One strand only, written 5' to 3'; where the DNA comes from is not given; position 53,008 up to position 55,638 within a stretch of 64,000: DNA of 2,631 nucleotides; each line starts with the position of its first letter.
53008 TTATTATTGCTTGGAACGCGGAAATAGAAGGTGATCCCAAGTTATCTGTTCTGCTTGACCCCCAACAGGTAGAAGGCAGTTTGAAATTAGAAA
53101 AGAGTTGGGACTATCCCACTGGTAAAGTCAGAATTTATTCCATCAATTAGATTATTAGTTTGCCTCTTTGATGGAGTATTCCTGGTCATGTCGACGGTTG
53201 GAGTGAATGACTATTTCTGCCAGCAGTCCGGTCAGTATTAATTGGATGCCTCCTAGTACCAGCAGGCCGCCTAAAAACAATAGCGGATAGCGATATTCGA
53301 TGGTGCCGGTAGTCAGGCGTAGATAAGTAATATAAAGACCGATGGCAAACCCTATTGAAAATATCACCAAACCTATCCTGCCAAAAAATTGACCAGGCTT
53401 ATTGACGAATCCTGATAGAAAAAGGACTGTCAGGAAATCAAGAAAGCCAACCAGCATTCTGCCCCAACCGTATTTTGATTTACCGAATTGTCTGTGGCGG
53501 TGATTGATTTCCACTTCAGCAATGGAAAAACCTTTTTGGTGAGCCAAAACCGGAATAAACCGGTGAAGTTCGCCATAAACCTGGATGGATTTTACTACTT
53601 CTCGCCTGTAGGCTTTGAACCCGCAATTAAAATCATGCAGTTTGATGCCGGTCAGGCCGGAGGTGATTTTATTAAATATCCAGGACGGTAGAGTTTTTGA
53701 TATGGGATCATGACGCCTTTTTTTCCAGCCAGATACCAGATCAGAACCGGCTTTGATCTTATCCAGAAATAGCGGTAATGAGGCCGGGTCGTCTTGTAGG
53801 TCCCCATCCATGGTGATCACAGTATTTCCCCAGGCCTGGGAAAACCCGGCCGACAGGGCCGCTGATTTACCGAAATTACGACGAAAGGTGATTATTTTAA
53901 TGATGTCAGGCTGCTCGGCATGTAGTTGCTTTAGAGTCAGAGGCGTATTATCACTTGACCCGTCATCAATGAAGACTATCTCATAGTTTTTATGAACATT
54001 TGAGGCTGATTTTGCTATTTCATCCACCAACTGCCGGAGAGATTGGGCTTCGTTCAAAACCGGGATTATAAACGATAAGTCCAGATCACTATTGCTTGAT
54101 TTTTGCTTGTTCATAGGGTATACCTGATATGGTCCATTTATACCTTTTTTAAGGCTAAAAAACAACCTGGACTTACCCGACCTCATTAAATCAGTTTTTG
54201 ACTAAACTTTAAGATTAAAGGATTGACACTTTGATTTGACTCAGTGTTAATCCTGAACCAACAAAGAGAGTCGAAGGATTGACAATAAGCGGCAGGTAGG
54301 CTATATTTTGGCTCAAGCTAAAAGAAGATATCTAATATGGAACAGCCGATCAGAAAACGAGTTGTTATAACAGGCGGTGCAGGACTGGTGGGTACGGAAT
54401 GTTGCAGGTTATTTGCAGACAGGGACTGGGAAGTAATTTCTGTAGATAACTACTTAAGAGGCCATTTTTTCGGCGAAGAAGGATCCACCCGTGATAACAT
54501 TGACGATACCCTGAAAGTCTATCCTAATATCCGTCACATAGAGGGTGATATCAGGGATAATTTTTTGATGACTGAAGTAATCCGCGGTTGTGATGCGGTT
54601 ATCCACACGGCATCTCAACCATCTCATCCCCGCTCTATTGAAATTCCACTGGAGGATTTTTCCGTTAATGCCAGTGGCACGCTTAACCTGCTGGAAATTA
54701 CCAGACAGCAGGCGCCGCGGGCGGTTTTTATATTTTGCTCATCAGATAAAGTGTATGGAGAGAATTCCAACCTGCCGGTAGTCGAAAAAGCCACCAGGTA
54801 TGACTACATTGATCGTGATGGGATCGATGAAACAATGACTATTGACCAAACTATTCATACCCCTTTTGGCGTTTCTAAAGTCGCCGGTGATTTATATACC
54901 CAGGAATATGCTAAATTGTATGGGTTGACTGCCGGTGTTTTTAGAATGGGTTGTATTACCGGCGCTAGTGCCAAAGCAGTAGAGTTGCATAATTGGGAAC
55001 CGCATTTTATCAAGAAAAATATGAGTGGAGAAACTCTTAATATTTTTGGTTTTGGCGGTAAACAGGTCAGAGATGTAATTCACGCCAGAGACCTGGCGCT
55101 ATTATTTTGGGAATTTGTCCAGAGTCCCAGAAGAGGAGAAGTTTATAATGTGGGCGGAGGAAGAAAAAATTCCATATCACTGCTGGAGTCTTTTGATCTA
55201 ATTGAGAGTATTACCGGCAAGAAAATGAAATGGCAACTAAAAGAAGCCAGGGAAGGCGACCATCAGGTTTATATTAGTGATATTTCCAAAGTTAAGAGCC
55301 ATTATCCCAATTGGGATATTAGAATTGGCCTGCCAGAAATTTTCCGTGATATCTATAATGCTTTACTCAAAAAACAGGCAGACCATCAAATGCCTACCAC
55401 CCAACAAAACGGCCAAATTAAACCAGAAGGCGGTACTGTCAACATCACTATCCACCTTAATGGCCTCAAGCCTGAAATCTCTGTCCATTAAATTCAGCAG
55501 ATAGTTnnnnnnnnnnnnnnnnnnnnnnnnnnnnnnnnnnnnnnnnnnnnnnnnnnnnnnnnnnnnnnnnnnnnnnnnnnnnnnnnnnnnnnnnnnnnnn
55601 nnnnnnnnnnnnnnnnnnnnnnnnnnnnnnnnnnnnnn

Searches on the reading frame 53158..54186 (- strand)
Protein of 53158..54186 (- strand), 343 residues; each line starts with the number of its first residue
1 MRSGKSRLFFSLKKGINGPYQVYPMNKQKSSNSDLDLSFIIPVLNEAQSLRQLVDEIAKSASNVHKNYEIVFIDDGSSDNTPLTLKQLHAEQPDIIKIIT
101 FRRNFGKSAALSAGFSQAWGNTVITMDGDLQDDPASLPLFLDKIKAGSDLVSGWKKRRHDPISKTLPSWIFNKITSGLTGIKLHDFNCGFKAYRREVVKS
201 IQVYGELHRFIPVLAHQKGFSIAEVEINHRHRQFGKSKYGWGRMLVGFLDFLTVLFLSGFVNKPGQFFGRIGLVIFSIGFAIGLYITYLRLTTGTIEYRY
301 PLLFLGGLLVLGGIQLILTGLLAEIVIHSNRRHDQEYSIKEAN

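Call 12: search_protein_families(library=pfam, proteins=[window:53158-54186:-], max_evalue=0.001)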
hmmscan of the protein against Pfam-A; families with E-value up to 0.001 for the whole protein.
window:53158-54186:- (343 aa): 3 families
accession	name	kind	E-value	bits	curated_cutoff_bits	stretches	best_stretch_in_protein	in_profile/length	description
PF00535.33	Glycos_transf_2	-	3.3e-31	108.9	23.3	1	38-200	1-166/168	Glycosyl transferase family 2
PF13641.12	Glyco_tranf_2_3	-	6.3e-06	26.8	27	1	37-130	3-97/230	Glycosyltransferase like family 2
PF10111.15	Glyco_tranf_2_2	-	1.2e-05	25.4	27.3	1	38-129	1-91/276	Glycosyltransferase like family 2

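Call 39: search_protein_families(library=ncbifam, proteins=[window:53158-54186:-], max_evalue=0.001)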
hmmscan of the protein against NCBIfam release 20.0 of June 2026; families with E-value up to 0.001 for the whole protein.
window:53158-54186:- (343 aa): 18 families
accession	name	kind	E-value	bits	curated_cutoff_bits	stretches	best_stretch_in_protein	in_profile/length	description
NF007986.1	PRK10714.1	equivalog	9e-51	172.7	529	1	37-326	8-293/316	undecaprenyl-phosphate 4-deoxy-4-formamido-L-arabinose transferase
NF047588.1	GlcsyltransPgfSStrep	equivalog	6.8e-44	150.3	500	1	36-341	2-304/308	glycosyltransferase PgfS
TIGR04182.1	glyco_TIGR04182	equivalog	4.5e-23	82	325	1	37-334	2-290/293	S-layer glycoprotein N-glycosyltransferase AglJ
TIGR03937.1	PgaC_IcaA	equivalog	4.2e-16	58.9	422.3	1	28-145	38-151/407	poly-beta-1,6-N-acetyl-D-glucosamine synthase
NF041391.1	DPhHxTase_Halo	equivalog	7.5e-15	54.5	375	1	44-233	4-187/213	dolichyl-phosphate hexose transferase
NF041875.1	EPS_EpsD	equivalog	3.2e-13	49.8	370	1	37-169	1-128/325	exopolysaccharide biosynthesis glycosyltransferase EpsD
TIGR04283.1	glyco_like_mftF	equivalog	1.1e-09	38.2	182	1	37-129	1-82/221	TIGR04283 family arsenosugar biosynthesis glycosyltransferase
NF007482.0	PRK10073.1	equivalog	2.1e-09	36.9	423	1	32-130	3-96/334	glycosyltransferase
TIGR03965.1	mycofact_glyco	equivalog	4.8e-09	35.6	280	1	30-139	69-174/467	mycofactocin biosynthesis glycosyltransferase MftF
NF010496.0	PRK13915.1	equivalog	8.2e-09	35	262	1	26-133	25-130/307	glucosyl-3-phosphoglycerate synthase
NF047683.1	TeichurnBiosyTuaG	equivalog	2.9e-08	33.6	400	1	37-131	8-98/252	teichuronic acid biosynthesis protein TuaG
NF045692.1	OglycostaseCruG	equivalog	3.4e-07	29.5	600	1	12-152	17-161/386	2'-O-glycosyltransferase CruG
NF053739.1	GlytfEpsEBac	equivalog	4.2e-07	29.2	450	1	38-129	4-92/265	glycosyltransferase EpsE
TIGR03111.1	glyc2_xrt_Gpos1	hypoth_equivalog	9.7e-07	27.9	363.95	1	25-130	39-142/439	TIGR03111 family XrtG-associated glycosyltransferase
NF058614.1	PPMAGASynPpgS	equivalog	7.9e-06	25.4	370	1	38-231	3-198/226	polyprenyl-phospho-N-acetylgalactosaminyl synthase PpgS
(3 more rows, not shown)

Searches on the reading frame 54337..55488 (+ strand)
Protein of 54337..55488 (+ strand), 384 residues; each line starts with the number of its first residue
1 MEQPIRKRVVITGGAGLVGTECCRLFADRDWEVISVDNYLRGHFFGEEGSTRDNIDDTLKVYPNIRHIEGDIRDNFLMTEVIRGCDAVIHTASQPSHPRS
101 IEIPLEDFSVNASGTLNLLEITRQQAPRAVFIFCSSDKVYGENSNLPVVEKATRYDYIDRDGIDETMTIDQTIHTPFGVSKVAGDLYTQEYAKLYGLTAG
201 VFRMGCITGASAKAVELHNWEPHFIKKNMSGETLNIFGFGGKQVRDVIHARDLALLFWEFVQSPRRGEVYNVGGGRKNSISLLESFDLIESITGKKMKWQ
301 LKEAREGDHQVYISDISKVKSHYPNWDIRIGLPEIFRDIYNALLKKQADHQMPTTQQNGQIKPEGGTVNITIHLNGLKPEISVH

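Call 12: search_protein_families(library=pfam, proteins=[window:54337-55488:+], max_evalue=0.001)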
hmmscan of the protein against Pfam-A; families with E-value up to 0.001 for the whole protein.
window:54337-55488:+ (384 aa): 6 families
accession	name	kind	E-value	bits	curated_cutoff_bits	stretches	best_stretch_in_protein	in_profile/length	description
PF01370.27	Epimerase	-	1.4e-40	139.6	20.9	1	9-273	1-240/240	NAD dependent epimerase/dehydratase family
PF16363.11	GDP_Man_Dehyd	-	1.6e-30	107.2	27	1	11-338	2-331/332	GDP-mannose 4,6 dehydratase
PF01073.25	3Beta_HSD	-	2.4e-12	46.9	22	1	10-145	1-125/280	3-beta hydroxysteroid dehydrogenase/isomerase family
PF07993.18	NAD_binding_4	-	7.5e-11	42.1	20.1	1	60-229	58-230/258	Male sterility protein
PF02719.21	Polysacc_synt_2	-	2.1e-08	34.1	20.2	1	9-139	1-131/293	Polysaccharide biosynthesis protein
PF04321.23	RmlD_sub_bind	-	1.4e-06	28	27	1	8-147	2-112/287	RmlD substrate binding domain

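Call 16: search_solved_structures(query=window:54337-55488:+, max_evalue=1e-10, show_alignments=2)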
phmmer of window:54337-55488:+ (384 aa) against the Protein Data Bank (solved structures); distinct sequences matched with E-value up to 1e-10: 61 (the best 60 are shown).
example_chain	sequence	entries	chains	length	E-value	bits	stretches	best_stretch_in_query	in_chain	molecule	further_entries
1orr_A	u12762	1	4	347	5.4e-46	160.5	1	8-340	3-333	CDP-tyvelose-2-epimerase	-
9rl0_E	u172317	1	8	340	5.6e-46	160.4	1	9-321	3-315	CDP-tyvelose 2-epimerase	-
1lrj_A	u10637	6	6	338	6.6e-23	84.5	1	8-151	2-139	UDP-glucose 4-epimerase | UDP-GALACTOSE 4-EPIMERASE | UDP-GALACTOSE-4-EPIMERASE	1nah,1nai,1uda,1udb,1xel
1a9z_A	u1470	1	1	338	1.7e-22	83.1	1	8-151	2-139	UDP-GALACTOSE 4-EPIMERASE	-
1kvq_A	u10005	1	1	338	1.7e-22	83.1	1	8-151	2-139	UDP-GALACTOSE 4-EPIMERASE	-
1kvs_A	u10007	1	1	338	1.7e-22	83.1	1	8-151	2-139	UDP-GALACTOSE 4-EPIMERASE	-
5gy7_A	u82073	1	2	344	3.4e-22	82.1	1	8-151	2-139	UDP-glucose 4-epimerase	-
1kvu_A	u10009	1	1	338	4.5e-22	81.8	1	8-151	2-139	UDP-GALACTOSE 4-EPIMERASE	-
1kvt_A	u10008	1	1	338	4.5e-22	81.7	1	8-151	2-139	UDP-GALACTOSE 4-EPIMERASE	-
1udc_A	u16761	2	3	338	4.5e-22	81.7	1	8-151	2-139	UDP-GALACTOSE-4-EPIMERASE | UDP-GALACTOSE 4-EPIMERASE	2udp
1lrk_A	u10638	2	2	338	1.2e-21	80.4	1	8-151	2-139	UDP-glucose 4-epimerase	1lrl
1a9y_A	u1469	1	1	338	1.2e-21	80.4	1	8-151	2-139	UDP-GALACTOSE 4-EPIMERASE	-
1kvr_A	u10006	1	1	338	1.2e-21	80.4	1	8-151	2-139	UDP-GALACTOSE 4-EPIMERASE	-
2hun_A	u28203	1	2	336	1e-20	77.3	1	8-319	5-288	336aa long hypothetical dTDP-glucose 4,6-dehydratase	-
1sb8_A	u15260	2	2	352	3.2e-20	75.6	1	4-332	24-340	wbpP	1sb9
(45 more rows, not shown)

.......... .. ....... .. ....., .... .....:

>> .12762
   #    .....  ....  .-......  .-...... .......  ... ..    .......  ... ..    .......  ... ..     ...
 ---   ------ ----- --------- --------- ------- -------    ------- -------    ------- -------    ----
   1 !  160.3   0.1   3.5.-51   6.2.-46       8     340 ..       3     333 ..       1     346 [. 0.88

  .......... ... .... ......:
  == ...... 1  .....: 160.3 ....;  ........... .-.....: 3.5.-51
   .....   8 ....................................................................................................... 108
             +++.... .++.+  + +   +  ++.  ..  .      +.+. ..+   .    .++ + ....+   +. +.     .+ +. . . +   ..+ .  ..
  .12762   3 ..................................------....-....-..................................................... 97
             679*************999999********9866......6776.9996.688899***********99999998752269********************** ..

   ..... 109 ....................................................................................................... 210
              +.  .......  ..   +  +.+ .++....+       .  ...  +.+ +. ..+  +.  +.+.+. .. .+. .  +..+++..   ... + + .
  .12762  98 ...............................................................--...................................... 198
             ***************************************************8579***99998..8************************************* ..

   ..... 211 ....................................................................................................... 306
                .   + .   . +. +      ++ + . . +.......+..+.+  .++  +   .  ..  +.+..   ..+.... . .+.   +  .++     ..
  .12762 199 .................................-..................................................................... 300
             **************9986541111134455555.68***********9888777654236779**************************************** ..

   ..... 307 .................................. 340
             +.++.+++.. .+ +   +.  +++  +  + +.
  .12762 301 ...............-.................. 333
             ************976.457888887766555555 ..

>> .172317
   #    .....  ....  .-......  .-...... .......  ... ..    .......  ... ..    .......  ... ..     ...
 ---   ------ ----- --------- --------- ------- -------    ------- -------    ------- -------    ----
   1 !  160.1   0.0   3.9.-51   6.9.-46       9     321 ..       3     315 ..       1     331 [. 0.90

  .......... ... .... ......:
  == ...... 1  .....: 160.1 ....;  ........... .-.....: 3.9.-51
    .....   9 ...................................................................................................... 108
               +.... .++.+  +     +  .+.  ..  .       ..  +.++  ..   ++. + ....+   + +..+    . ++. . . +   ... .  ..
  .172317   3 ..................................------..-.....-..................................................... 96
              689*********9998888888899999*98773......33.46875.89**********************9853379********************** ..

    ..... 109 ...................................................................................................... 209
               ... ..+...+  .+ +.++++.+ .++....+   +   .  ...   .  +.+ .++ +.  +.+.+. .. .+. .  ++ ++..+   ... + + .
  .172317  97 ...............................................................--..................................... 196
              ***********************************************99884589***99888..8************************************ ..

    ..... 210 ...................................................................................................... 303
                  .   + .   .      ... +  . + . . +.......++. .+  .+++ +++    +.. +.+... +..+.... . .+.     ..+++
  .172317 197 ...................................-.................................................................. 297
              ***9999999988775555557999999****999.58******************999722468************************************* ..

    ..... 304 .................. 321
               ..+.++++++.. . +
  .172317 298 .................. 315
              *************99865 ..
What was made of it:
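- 54337..55491 (+): Upstream, co-oriented gene (15-nt gap) for a CDP-tyvelose 2-epimerase-like extended SDR (384 aa). It is the conserved partner of the MT-GT2 module and the presumed NDP-sugar-modifying step. The catalytic Tyr is replaced by Phe. PDB 1orr and 9rl0, E ~5e-46 (call 16).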

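Call 39: search_protein_families(library=ncbifam, proteins=[window:54337-55488:+], max_evalue=0.001)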
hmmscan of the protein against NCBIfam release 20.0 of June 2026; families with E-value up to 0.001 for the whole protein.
window:54337-55488:+ (384 aa): 20 families
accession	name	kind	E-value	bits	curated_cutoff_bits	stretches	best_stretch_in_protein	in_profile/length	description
TIGR01179.1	galE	equivalog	1.7e-34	119.2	262.3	1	8-340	1-322/332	UDP-glucose 4-epimerase GalE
TIGR01181.1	dTDP_gluc_dehyt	equivalog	1.8e-29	102.9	365.1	1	9-322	2-291/321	dTDP-glucose 4,6-dehydratase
NF007956.0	PRK10675.1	subfamily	9.2e-25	87.5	394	2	8-151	2-139/338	UDP-glucose 4-epimerase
NF007490.0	PRK10084.1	subfamily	1.2e-16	60.7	649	1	8-321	2-313/361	dTDP-glucose 4,6-dehydratase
NF011728.1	PRK15181.1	equivalog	4.9e-16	58.7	760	1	7-334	16-332/348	Vi polysaccharide biosynthesis UDP-N-acetylglucosaminuronic acid C-4 epimerase TviC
TIGR04180.1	EDH_00030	hypoth_equivalog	1.4e-15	57.2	475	1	9-306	1-269/297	NAD-dependent 4,6-dehydratase LegB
TIGR02622.1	CDP_4_6_dhtase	equivalog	4.1e-12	45.9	278.45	1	47-144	36-137/352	CDP-glucose 4,6-dehydratase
NF007582.0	PRK10217.1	equivalog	5.9e-12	45.3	698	1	7-295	2-276/355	dTDP-glucose 4,6-dehydratase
TIGR02197.1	heptose_epim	equivalog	2.2e-10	40.2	274.6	1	9-145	1-123/316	ADP-glyceromanno-heptose 6-epimerase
NF041015.1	UDPsulfquin_syn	equivalog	2.2e-09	36.8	575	1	7-237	1-242/384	UDP-sulfoquinovose synthase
NF043036.1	ErythonDh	equivalog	2.6e-09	36.7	325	1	8-148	2-137/321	D-erythronate dehydrogenase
TIGR03466.1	HpnA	hypoth_equivalog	3.4e-09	36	367.65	1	8-147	2-124/327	hopanoid-associated sugar epimerase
NF042422.1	oxyalk_red_OleD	equivalog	1.1e-07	31.5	580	1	8-139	2-113/329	2-alkyl-3-oxoalkanoate reductase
TIGR03589.1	PseB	equivalog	9.5e-07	28.1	407.75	1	7-138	5-127/324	UDP-N-acetylglucosamine 4,6-dehydratase (inverting)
NF041293.1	G6PDh_Azf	equivalog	1.8e-06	27.6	400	1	8-208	4-183/252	NAD-dependent glucose-6-phosphate dehydrogenase Azf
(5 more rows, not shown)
